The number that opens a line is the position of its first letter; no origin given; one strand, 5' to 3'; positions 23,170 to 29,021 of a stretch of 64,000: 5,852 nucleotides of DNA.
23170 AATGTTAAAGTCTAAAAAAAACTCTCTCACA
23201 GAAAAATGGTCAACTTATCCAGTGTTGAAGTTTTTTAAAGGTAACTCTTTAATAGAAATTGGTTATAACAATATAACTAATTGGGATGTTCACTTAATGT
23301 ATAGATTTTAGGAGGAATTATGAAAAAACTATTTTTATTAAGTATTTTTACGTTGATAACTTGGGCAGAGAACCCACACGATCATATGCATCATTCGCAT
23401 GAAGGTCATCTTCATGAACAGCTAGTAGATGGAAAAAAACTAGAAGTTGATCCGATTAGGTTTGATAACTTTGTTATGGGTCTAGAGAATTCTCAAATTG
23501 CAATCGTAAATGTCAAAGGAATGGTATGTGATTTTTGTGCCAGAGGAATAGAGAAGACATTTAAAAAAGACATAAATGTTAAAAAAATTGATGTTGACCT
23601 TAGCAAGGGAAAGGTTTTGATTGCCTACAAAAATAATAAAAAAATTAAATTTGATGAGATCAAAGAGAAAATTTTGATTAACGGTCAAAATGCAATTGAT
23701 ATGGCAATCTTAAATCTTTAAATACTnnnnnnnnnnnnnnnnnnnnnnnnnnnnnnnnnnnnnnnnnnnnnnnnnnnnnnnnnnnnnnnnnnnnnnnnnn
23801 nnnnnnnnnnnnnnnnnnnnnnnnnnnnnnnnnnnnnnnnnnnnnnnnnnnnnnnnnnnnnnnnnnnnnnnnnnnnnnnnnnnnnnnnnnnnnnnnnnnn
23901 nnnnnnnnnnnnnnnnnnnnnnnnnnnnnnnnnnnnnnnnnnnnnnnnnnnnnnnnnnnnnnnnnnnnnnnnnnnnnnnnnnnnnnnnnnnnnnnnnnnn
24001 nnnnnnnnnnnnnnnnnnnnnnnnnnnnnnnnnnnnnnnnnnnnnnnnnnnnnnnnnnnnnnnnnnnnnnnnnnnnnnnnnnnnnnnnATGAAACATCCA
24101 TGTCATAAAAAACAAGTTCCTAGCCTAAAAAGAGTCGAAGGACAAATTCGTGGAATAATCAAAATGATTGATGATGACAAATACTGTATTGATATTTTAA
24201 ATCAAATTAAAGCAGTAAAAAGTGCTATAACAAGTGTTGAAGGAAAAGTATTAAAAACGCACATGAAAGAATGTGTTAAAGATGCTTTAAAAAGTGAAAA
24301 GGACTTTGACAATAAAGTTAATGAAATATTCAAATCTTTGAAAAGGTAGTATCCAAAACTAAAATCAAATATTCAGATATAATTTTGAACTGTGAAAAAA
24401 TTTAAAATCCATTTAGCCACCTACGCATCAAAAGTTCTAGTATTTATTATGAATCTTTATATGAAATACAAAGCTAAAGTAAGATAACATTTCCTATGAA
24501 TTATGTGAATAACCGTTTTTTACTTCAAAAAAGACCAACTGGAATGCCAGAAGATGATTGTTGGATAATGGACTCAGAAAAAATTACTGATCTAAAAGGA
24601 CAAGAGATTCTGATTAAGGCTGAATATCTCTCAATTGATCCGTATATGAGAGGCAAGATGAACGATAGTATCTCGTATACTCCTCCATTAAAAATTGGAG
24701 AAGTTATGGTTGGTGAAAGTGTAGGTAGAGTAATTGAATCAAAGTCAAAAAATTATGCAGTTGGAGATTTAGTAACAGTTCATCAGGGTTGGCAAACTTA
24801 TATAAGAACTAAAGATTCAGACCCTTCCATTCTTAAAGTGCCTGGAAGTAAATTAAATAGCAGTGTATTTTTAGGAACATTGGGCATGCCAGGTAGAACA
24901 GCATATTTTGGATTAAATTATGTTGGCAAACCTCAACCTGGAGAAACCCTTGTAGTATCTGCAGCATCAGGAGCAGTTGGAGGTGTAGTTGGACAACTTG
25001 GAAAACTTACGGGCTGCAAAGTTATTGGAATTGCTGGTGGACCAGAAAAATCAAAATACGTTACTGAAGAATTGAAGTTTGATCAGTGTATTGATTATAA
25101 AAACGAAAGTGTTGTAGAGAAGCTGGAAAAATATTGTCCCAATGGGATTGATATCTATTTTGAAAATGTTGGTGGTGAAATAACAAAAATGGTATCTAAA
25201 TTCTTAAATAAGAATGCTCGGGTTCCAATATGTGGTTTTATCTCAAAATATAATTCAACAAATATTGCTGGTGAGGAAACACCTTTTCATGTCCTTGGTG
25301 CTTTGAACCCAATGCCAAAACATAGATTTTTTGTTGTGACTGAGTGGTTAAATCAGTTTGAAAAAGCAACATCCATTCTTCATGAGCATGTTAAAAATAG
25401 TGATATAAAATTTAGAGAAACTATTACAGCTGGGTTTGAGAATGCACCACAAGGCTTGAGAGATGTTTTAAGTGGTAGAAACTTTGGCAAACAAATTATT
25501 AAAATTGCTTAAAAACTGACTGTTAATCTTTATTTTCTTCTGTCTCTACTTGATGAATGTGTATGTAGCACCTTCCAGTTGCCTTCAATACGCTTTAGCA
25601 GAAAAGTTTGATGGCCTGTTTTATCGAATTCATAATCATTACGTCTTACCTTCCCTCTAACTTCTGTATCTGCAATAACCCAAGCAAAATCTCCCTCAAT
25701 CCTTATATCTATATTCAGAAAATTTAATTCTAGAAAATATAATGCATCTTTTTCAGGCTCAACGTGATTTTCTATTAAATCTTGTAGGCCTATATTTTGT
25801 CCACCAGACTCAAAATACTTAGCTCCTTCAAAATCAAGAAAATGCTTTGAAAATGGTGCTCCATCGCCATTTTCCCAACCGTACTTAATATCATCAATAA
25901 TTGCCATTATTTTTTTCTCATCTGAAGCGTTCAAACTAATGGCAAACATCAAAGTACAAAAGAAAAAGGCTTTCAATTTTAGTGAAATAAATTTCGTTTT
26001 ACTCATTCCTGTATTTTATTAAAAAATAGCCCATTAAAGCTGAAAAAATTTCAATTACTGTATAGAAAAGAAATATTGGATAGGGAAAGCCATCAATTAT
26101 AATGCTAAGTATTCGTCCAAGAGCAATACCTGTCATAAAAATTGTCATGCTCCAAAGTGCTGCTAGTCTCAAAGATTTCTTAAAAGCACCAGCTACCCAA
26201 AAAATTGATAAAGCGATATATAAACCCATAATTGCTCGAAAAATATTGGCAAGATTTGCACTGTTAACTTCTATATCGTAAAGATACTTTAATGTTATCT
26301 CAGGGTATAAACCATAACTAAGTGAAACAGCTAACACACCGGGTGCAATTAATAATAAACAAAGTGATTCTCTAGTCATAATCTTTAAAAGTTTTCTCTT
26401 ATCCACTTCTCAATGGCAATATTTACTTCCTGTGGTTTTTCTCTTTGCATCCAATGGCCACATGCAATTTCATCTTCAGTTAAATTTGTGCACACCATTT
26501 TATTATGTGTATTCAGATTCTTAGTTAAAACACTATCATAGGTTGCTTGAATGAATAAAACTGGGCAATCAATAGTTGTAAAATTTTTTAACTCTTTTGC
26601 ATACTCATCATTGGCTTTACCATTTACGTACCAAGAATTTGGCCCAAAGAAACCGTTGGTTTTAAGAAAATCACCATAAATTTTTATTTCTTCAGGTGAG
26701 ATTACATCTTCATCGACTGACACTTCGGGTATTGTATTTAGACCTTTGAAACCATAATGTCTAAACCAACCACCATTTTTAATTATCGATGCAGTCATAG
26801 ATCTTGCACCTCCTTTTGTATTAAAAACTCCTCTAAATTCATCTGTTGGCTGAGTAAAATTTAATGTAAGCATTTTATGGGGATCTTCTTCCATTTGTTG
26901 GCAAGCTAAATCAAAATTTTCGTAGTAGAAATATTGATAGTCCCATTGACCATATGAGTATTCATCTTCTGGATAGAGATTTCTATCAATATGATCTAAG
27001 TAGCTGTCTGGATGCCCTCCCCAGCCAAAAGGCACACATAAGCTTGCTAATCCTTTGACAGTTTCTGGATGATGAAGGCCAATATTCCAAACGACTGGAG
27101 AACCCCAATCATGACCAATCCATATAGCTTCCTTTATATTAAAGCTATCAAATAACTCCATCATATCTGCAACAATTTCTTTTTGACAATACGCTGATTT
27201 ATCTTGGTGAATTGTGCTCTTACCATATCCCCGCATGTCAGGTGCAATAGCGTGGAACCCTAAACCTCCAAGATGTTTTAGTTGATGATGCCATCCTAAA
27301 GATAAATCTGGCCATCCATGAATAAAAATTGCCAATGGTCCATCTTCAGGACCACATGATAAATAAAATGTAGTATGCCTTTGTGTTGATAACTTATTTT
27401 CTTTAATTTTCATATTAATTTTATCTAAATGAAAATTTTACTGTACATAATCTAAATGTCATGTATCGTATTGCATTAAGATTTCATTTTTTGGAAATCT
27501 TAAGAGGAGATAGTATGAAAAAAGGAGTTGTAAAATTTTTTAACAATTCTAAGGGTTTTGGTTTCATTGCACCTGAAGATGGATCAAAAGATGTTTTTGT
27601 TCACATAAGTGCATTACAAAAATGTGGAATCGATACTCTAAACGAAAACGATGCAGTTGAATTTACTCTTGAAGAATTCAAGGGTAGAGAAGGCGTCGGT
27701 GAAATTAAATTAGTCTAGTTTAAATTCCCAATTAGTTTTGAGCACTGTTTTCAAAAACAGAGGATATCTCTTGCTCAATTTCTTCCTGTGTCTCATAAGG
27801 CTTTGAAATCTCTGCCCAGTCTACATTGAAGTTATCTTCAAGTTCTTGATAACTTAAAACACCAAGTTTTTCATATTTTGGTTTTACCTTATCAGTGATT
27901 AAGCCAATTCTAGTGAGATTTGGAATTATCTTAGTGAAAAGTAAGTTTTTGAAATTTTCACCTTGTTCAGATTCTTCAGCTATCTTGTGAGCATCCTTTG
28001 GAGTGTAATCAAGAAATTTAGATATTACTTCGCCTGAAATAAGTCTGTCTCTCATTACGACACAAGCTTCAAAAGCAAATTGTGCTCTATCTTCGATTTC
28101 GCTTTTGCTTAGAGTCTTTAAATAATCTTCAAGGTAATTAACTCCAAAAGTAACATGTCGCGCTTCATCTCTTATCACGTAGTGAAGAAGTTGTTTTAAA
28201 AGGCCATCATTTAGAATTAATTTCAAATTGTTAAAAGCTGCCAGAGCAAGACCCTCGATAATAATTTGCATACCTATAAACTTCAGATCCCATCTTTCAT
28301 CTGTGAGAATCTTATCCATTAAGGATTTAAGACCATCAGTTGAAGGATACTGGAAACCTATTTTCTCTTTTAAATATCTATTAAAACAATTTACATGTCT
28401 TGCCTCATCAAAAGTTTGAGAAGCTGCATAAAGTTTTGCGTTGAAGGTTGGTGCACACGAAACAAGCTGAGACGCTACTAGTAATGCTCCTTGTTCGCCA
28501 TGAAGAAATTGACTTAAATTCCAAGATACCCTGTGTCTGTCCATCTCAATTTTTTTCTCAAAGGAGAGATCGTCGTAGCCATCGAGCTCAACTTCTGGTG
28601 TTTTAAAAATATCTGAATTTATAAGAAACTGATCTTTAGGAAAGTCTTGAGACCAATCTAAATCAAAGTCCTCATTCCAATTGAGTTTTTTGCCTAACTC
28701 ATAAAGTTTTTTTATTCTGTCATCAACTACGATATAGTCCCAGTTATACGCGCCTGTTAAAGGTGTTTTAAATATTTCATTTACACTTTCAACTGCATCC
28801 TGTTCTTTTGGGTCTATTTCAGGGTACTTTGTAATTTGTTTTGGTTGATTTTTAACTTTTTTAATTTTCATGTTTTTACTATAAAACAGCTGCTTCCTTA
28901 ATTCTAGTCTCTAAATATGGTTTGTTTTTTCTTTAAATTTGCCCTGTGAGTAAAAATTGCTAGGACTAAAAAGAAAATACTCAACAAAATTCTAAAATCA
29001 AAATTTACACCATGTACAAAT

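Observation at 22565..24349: CsoR-family-controlled envelope metal module (OM-barrel-like protein, His-rich periplasmic HMA protein, MerT-like permease) with no efflux pump, reductase or MerR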

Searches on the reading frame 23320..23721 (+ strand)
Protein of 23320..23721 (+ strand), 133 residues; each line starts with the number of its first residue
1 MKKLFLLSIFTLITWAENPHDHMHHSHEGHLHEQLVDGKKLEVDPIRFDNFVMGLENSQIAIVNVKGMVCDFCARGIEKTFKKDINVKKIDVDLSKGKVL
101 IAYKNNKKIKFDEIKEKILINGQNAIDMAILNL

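Call 3: search_protein_families(library=pfam, proteins=[window:23320-23721:+], max_evalue=1)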
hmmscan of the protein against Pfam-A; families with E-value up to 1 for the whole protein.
window:23320-23721:+ (133 aa): 2 families
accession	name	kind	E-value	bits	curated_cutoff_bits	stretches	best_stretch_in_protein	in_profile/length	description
PF00403.32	HMA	-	3e-07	31.1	24.8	1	63-118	2-56/62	Heavy-metal-associated domain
PF22768.1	SPP1_Dit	-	0.12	13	25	1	87-128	18-63/97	Siphovirus-type tail component, C-terminal domain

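Call 4: search_protein_families(library=ncbifam, proteins=[window:23320-23721:+], max_evalue=1)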
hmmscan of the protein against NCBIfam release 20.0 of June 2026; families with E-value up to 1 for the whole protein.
window:23320-23721:+ (133 aa): 13 families
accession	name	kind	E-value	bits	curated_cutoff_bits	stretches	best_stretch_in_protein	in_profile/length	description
NF033795.1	chaper_CopZ_Bs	exception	2.4e-11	43.7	91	1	62-118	3-58/66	copper chaperone CopZ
TIGR00003.1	TIGR00003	subfamily_domain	3.5e-08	33.6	62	1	63-125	4-65/66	copper ion binding protein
NF033794.2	chaper_CopZ_Eh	exception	1.3e-07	31.6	95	1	63-119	4-59/68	copper chaperone CopZ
NF033556.1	MerTP_fusion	equivalog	8.5e-07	28.8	180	1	54-119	115-179/186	mercuric transport protein MerTP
NF033781.1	chaper_CopP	exception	2.1e-06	27.8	112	1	62-124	3-63/65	copper-binding metallochaperone CopP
NF047957.1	CopZ_AFE_1862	equivalog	9e-06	26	85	1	63-102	3-42/62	CopZ family metallochaperone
NF041115.1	UxxU_metal_bind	equivalog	0.00056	20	95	1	61-107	6-52/74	metal-binding (seleno)protein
NF008262.1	PRK11033.1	equivalog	0.0032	16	1005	1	57-110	39-92/731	zinc/cadmium/mercury/lead-transporting ATPase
TIGR02052.1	MerP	equivalog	0.0034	17.8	92.55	1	58-107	22-71/92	mercury resistance system periplasmic binding protein MerP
NF010311.1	PRK13748.1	subfamily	0.0046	15.9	600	1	63-124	3-62/560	mercury(II) reductase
NF045683.1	MerT_CopZ_Se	exception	0.0053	16.3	375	1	57-108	160-211/235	MerT/CopZ fusion-like heavy metal transport selenoprotein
NF033775.1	P_type_ZntA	exception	0.0061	14.9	1240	1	63-110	52-99/732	Zn(II)/Cd(II)/Pb(II) translocating P-type ATPase ZntA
TIGR00171.1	leuD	equivalog_domain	0.0081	16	116.25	1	86-130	138-182/188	3-isopropylmalate dehydratase small subunit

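Call 65: search_solved_structures(query=A4, max_evalue=0.001, show_alignments=0)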
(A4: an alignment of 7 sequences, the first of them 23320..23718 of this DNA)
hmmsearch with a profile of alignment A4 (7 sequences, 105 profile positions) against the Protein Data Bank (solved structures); distinct sequences matched with E-value up to 0.001: 40.
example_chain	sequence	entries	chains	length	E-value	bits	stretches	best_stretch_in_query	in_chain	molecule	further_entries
7xuk_A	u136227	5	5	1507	4.2e-29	103.9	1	23-97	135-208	Copper-transporting ATPase 2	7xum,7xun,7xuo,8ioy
7si3_A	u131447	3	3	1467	1.5e-27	98.9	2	30-97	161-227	P-type Cu(+) transporter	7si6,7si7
1p6t_A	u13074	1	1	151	8.6e-17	64.3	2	27-99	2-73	Potential copper-transporting ATPase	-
2rml_A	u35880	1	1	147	1.5e-15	60.3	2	27-99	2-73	Copper-transporting P-type ATPase copA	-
1k0v_A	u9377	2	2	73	3.9e-11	46.1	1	34-101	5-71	CopZ | similar to mercuric transport protein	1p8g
2qif_A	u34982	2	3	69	2.9e-10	43.3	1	34-98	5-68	Copper chaperone copZ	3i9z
2rop_A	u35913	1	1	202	5.9e-10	42.3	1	33-99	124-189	Copper-transporting ATPase 2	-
6ff2_A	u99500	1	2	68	8.1e-10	41.9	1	34-98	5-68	Copper chaperone CopZ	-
1opz_A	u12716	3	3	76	4.2e-09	39.6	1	27-98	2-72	Potential copper-transporting ATPase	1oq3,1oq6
2l3m_A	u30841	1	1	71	1.2e-08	38.1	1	33-97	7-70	Copper-ion-binding protein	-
2ew9_A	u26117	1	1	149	1.3e-08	38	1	35-101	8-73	Copper-transporting ATPase 2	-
3j09_A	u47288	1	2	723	2.5e-08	37.1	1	34-99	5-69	copper-exporting P-type ATPase A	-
1q8l_A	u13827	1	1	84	6.8e-08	35.7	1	31-95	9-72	Copper-transporting ATPase 1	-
1s6o_A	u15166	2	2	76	7.3e-08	35.6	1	32-96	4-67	Copper-transporting ATPase 1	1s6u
2roe_A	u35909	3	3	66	9.1e-08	35.3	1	34-80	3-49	Heavy metal binding protein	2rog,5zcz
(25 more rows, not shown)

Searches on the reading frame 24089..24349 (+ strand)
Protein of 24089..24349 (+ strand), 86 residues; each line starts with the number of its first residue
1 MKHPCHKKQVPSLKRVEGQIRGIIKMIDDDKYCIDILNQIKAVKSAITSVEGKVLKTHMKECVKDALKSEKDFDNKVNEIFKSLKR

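Call 3: search_protein_families(library=pfam, proteins=[window:24089-24349:+], max_evalue=1)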
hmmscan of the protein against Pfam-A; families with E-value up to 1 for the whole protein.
window:24089-24349:+ (86 aa): 5 families
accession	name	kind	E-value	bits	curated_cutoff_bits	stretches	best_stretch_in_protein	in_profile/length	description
PF02583.22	Trns_repr_metal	-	6.7e-28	97.3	22.8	1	7-85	3-77/78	Metal-sensitive transcriptional repressor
PF21579.3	PabTrmU54_TRAM_dom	-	0.02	15.2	27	1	20-62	1-41/56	tRNA (uracil(54)-C(5))-methyltransferase, TRAM domain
PF17024.10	DMAP1_like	-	0.043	14.5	30.8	1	38-81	8-47/113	Putative DMAP1-like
PF16804.11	DUF5071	-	0.072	13.8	27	1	4-74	44-110/119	Domain of unknown function (DUF5071)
PF09883.16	DUF2110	-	0.17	12.6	23.2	1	18-48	5-35/87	DUF2110 central domain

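Call 4: search_protein_families(library=ncbifam, proteins=[window:24089-24349:+], max_evalue=1)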
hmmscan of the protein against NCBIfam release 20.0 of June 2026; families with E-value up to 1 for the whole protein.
window:24089-24349:+ (86 aa): 5 families
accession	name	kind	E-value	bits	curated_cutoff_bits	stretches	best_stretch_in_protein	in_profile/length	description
NF052430.1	repress_RicR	exception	9.1e-23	80.7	175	1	12-80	14-83/93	copper-sensing transcriptional repressor RicR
NF008464.0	PRK11352.1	equivalog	1.6e-10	41.2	133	1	6-81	7-83/91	formaldehyde-responsive transcriptional repressor FrmR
NF011613.0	PRK15039.1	equivalog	1.5e-09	38.4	138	1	12-75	14-80/90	Ni(II)/Co(II)-binding transcriptional repressor RcnR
NF005814.0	PRK07680.1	equivalog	0.031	13.4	278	1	20-83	206-270/275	late competence protein ComER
NF053826.1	PrePilPeptEppA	equivalog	0.36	10.1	450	1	5-67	227-288/334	prepilin peptidase EppA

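Call 55: search_solved_structures(query=window:24089-24346:+, max_evalue=0.001, show_alignments=4)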
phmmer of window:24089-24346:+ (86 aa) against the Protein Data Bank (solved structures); distinct sequences matched with E-value up to 0.001: 10.
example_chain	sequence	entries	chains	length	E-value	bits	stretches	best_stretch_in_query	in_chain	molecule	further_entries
4adz_A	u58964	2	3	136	8.8e-17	64.6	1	5-85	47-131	CSOR | COPPER SENSITIVE OPERON REPRESSOR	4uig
4m1p_A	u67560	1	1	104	1e-14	58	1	11-79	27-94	Copper-sensitive operon repressor (CsoR)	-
7mq1_A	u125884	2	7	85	1e-11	48.4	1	6-71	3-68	Copper-sensing transcriptional repressor csoR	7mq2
7mq3_A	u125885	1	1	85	2.7e-11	47.1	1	6-71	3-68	Copper-sensing transcriptional repressor csoR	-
3aai_A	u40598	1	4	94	1.3e-10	45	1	13-85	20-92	Copper homeostasis operon regulatory protein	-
5fmn_A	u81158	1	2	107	8.5e-10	42.3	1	7-84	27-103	INRS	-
2hh7_A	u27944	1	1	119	1.9e-09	41.2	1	10-67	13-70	Hypothetical protein CsoR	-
6ahx_A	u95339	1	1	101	3.4e-09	40.4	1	3-80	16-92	Putative cytosolic protein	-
5lbm_A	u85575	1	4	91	6.5e-06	30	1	7-63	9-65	Transcriptional repressor FrmR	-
5lcy_A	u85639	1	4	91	0.00013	25.8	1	4-63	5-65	Frmr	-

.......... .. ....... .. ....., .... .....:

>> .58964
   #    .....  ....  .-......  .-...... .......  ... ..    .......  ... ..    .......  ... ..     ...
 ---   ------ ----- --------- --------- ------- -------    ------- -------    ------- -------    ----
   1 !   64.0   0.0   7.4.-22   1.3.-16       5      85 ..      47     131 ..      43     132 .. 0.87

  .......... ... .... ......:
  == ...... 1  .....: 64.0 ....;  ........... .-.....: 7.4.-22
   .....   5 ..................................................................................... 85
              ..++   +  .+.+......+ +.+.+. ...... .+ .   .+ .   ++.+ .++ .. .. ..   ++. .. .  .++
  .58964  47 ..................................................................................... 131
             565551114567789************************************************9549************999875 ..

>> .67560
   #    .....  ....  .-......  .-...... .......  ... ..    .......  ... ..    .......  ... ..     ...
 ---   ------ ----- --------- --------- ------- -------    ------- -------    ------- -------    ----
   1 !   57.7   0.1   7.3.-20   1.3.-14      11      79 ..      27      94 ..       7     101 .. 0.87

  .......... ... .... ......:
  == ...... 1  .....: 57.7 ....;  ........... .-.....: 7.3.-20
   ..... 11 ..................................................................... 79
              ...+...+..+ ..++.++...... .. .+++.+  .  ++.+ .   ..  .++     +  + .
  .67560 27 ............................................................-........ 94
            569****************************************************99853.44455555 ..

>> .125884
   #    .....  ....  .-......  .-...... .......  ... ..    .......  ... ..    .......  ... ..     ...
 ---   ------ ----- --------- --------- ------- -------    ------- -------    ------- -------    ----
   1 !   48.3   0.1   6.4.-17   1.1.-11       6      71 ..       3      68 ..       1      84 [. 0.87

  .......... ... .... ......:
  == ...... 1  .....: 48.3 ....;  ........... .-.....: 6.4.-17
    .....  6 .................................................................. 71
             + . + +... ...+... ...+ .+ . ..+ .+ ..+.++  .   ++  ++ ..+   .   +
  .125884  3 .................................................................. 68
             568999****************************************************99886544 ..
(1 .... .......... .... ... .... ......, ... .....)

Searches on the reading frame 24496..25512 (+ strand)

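Call 85: search_protein_families(library=pfam, proteins=[window:24496-25512:+], max_evalue=0.001)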
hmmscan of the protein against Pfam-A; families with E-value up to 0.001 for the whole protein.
window:24496-25512:+ (338 aa): 3 families
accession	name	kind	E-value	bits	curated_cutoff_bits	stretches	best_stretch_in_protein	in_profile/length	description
PF16884.10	ADH_N_2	-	1.7e-33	115.2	31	1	7-107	2-102/108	N-terminal domain of oxidoreductase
PF00107.32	ADH_zinc_N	-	2.2e-14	54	31.8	1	160-254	1-96/129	Zinc-binding dehydrogenase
PF13602.12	ADH_zinc_N_2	-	1.6e-05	26.3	27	1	193-335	1-134/134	Zinc-binding dehydrogenase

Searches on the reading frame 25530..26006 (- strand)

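Call 85: search_protein_families(library=pfam, proteins=[window:25530-26006:-], max_evalue=0.001)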
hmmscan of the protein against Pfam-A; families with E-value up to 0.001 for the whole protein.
window:25530-26006:- (158 aa): 3 families
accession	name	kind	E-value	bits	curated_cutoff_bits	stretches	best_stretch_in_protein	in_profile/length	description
PF14534.12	DUF4440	-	5.1e-07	30.6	25.2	1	44-146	12-107/107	Domain of unknown function (DUF4440)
PF13474.12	SnoaL_3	-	3.9e-06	27.6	22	1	33-152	1-117/121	SnoaL-like domain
PF08332.16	CaMKII_AD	-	0.00036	21.1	22.1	1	93-153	66-126/128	Calcium/calmodulin dependent protein kinase II association domain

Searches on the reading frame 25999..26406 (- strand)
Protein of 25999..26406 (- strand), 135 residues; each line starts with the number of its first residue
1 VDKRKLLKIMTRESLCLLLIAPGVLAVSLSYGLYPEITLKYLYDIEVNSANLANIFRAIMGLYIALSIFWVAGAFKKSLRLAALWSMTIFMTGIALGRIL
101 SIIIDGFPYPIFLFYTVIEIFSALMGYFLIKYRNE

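Call 85: search_protein_families(library=pfam, proteins=[window:25999-26406:-], max_evalue=0.001)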
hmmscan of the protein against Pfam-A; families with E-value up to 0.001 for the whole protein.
window:25999-26406:- (135 aa): 1 family
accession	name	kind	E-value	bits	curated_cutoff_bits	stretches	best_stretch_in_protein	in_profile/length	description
PF14248.12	DUF4345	-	1e-18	67.9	26.5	1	16-129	5-118/119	Domain of unknown function (DUF4345)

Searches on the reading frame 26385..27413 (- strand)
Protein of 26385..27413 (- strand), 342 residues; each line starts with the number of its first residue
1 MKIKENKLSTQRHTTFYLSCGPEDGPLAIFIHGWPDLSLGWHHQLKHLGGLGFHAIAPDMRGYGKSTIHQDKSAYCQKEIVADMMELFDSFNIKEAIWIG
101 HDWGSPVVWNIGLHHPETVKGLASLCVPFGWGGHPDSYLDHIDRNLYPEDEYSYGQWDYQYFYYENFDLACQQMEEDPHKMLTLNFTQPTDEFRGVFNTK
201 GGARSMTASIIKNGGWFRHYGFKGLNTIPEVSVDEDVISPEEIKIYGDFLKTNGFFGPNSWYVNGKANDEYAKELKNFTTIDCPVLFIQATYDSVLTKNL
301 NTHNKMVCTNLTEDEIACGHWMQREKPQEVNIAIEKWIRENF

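Call 97: search_protein_families(library=pfam, proteins=[window:26385-27413:-], max_evalue=0.00001)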
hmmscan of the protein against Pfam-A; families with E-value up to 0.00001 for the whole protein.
window:26385-27413:- (342 aa): 3 families
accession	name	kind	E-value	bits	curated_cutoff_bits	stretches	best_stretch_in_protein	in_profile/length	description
PF00561.26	Abhydrolase_1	-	5.6e-25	88.9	25.8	1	29-129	4-103/245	alpha/beta hydrolase fold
PF12697.13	Abhydrolase_6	-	1.6e-11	45.7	26.3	1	29-187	2-156/217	Alpha/beta hydrolase family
PF12146.15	Hydrolase_4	-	3.5e-08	33.5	27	1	29-125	8-107/239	Serine aminopeptidase, S33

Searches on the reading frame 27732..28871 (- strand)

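Call 97: search_protein_families(library=pfam, proteins=[window:27732-28871:-], max_evalue=0.00001)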
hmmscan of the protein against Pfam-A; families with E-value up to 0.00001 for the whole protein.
window:27732-28871:- (379 aa): 1 family
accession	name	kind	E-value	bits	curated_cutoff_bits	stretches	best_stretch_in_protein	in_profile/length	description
PF11583.14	AurF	-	4.3e-07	29.8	29.6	1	51-279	6-239/282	P-aminobenzoate N-oxygenase AurF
